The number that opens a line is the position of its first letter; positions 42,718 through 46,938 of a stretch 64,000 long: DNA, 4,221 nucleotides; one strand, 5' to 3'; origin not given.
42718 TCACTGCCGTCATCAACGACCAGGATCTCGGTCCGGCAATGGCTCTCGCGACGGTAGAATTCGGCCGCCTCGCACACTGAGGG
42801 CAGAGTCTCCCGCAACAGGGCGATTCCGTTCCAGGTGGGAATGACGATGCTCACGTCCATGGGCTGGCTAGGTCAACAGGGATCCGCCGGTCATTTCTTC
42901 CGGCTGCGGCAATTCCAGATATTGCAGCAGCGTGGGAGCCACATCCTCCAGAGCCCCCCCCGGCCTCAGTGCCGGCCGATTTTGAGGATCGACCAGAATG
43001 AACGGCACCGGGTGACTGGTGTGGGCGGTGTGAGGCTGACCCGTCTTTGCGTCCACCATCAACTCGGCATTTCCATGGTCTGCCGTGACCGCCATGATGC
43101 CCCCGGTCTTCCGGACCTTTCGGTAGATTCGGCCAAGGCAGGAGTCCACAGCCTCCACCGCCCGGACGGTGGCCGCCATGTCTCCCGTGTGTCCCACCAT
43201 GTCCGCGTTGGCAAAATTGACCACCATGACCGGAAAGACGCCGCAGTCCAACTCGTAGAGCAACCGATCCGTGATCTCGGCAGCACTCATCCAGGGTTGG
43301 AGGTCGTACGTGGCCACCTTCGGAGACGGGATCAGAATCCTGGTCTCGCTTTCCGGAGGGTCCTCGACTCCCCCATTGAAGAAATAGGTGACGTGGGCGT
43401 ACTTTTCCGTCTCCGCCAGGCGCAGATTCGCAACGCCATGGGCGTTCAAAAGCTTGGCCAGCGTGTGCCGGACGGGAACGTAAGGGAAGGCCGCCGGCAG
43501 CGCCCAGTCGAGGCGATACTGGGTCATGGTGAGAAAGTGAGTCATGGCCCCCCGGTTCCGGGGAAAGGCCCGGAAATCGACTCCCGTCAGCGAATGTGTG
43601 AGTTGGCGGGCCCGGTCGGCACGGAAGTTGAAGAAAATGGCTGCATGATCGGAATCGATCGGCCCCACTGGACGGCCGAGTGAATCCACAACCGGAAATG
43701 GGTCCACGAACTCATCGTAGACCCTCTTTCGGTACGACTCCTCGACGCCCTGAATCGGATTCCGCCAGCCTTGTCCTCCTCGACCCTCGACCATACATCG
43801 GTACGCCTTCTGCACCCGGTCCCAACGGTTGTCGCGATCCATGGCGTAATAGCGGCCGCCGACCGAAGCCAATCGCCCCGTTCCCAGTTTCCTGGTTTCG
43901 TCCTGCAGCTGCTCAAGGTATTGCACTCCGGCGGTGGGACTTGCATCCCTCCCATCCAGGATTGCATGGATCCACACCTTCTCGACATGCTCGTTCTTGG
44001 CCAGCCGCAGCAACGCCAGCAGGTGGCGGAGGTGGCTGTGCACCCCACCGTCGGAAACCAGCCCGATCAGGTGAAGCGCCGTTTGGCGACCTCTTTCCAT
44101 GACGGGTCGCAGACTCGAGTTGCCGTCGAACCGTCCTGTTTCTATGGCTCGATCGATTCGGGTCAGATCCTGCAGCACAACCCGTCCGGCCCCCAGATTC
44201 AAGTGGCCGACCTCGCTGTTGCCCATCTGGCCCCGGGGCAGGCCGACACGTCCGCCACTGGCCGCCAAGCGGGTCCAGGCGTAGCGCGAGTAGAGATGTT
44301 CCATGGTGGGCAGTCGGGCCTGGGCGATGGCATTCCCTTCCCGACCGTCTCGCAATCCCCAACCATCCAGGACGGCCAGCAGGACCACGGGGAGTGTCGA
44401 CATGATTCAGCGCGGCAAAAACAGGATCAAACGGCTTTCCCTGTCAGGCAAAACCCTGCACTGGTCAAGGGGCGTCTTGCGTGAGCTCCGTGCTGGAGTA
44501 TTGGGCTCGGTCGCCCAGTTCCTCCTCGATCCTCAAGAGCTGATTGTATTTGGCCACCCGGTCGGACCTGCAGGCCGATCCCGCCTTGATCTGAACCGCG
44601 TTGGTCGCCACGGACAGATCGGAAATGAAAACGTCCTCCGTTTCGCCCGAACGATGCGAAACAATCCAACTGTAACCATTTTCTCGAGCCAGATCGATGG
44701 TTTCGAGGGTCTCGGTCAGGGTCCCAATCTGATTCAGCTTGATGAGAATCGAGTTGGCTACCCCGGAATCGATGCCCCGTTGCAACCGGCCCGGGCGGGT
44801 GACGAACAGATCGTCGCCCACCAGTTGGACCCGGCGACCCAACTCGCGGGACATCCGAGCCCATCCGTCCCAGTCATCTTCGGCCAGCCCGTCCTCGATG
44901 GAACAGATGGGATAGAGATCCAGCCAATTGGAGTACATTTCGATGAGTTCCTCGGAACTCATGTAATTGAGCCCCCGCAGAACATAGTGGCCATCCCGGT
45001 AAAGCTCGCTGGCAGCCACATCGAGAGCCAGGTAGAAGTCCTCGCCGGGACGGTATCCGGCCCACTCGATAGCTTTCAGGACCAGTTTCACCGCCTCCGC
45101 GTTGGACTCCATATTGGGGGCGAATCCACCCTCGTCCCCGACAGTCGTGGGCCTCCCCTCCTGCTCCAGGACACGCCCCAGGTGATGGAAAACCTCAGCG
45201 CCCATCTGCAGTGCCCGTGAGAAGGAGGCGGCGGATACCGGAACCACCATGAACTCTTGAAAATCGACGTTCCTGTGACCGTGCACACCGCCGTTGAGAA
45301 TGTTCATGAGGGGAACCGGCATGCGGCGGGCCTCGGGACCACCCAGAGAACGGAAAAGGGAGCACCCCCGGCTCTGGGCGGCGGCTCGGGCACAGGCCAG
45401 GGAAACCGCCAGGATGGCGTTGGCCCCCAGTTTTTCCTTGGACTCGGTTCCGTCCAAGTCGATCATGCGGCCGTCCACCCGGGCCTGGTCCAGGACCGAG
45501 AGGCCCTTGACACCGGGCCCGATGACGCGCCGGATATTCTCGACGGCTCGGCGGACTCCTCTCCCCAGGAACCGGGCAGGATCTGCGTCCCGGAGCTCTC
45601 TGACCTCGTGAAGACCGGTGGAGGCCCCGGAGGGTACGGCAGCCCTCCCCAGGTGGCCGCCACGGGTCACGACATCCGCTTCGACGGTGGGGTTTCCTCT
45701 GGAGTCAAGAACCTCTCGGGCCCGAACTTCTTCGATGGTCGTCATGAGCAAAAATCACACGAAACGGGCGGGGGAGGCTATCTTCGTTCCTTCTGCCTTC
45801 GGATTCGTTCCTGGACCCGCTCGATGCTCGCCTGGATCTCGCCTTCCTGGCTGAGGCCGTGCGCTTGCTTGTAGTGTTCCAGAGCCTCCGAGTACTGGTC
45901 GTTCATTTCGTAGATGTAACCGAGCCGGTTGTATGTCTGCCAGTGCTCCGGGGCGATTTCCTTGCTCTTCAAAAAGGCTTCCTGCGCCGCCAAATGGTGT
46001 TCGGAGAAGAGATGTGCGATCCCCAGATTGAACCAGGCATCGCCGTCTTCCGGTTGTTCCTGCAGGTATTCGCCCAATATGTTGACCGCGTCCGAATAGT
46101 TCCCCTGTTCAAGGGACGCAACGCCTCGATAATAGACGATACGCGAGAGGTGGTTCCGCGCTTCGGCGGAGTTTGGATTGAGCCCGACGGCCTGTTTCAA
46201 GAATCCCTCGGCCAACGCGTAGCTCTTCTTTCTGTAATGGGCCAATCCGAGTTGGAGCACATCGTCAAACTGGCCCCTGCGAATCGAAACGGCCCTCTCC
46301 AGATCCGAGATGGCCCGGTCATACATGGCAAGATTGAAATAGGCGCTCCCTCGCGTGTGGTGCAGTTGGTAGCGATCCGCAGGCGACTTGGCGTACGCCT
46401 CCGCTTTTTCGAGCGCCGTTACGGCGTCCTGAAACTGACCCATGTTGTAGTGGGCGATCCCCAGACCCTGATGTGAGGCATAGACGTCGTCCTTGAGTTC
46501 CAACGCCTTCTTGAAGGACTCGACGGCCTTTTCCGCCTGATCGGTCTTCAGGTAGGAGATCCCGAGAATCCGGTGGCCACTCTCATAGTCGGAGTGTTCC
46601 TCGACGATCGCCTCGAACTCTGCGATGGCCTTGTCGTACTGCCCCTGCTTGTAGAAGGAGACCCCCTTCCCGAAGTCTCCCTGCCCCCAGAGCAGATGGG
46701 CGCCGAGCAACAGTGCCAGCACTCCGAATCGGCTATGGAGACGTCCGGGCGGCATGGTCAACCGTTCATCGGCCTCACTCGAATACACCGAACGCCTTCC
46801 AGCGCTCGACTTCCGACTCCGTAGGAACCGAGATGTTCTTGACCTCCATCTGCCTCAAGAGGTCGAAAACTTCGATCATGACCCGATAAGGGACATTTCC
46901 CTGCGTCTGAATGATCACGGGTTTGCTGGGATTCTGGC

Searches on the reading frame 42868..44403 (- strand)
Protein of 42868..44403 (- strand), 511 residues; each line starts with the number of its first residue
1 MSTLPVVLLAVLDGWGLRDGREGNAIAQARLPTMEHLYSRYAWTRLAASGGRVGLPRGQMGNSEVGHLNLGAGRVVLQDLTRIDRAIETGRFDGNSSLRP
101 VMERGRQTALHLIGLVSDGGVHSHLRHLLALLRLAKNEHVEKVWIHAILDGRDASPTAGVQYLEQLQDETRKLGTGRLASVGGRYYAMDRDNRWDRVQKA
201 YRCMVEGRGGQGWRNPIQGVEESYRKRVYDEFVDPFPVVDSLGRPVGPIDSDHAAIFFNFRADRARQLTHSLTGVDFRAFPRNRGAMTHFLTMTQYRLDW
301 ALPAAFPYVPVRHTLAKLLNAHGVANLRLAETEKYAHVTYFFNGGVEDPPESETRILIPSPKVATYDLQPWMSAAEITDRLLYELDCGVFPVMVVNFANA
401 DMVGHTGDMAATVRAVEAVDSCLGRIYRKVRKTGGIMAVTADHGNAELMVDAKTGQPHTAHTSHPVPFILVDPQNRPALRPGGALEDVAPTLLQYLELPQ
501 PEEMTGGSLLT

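Call 56: search_protein_families(library=pfam, proteins=[window:42868-44403:-], max_evalue=0.0001)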
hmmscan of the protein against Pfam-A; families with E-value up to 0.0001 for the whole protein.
window:42868-44403:- (511 aa): 2 families
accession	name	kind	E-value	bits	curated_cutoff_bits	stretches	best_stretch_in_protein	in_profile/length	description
PF06415.18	iPGM_N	-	1.4e-75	254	27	1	83-297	1-216/217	BPG-independent PGAM N-terminus (iPGM_N)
PF01676.23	Metalloenzyme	-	8.5e-74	248.7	24.3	1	7-499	3-251/252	Metalloenzyme superfamily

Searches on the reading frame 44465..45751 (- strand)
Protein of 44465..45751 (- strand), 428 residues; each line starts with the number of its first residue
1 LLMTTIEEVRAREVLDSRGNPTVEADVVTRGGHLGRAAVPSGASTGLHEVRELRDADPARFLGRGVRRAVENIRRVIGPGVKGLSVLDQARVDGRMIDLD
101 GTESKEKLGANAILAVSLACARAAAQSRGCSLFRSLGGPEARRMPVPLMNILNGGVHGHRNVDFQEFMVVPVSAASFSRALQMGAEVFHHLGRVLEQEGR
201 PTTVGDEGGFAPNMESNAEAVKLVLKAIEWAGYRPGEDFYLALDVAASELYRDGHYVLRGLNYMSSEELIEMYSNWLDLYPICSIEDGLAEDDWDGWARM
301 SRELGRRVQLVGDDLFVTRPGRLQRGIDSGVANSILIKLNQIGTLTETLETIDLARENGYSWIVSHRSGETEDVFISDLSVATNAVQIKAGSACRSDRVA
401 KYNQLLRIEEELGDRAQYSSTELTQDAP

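Call 56: search_protein_families(library=pfam, proteins=[window:44465-45751:-], max_evalue=0.0001)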
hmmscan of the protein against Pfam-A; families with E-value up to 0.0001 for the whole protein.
window:44465-45751:- (428 aa): 2 families
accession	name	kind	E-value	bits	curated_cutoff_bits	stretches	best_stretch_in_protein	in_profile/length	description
PF00113.28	Enolase_C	-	1.1e-115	386.4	21.5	1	144-423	4-292/296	Enolase, C-terminal TIM barrel domain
PF03952.21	Enolase_N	-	7e-52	175.5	35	1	6-135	1-130/131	Enolase, N-terminal domain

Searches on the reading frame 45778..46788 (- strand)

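Call 56: search_protein_families(library=pfam, proteins=[window:45778-46788:-], max_evalue=0.0001)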
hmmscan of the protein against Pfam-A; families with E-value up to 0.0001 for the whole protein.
window:45778-46788:- (336 aa): 19 families
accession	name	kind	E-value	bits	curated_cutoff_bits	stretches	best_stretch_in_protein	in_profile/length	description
PF07719.23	TPR_2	-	4.1e-38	126.8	27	0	285-310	3-28/34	Tetratricopeptide repeat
PF00515.34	TPR_1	-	7.1e-35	117.8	27.8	1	284-310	2-28/34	Tetratricopeptide repeat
PF13432.12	TPR_16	-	8.4e-27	93.7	32.7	2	41-99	3-61/65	Tetratricopeptide repeat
PF13181.12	TPR_8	-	1e-25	88.1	25.7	0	141-171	2-32/34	Tetratricopeptide repeat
PF13428.12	TPR_14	-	1.9e-23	81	23.5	0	218-256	4-42/44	Tetratricopeptide repeat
PF14559.12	TPR_19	-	1.1e-20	74.1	25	1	226-281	2-57/68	Tetratricopeptide repeat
PF13424.12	TPR_12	-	1.4e-20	73.7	30.1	2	251-312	5-74/77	Tetratricopeptide repeat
PF13174.12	TPR_6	-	1.3e-19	69.8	26.3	0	40-67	5-32/33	Tetratricopeptide repeat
PF13414.12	TPR_11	-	6.9e-17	61.3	26.8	0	79-117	4-42/42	TPR repeat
PF13431.12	TPR_17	-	9.8e-17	60.2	24.4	0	272-304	2-34/34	Tetratricopeptide repeat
PF12895.13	ANAPC3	-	1.2e-12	48.4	27.2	1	155-240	4-81/82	Anaphase-promoting complex, cyclosome, subunit 3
PF13371.12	TPR_9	-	1.4e-12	47.9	35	0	78-143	4-69/73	Tetratricopeptide repeat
PF13374.12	TPR_10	-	3.6e-12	46.3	27.5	0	285-310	4-29/42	Tetratricopeptide repeat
PF25063.1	ARM_TT21_C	-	9e-11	42.5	35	0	250-316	96-162/209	Tetratricopeptide repeat protein 21 C-terminal ARM domain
PF24575.1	TPR_Slam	-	9.6e-09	36.1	35.2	0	38-91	50-103/104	Surface lipoprotein assembly modifier, N-terminal TPR repeats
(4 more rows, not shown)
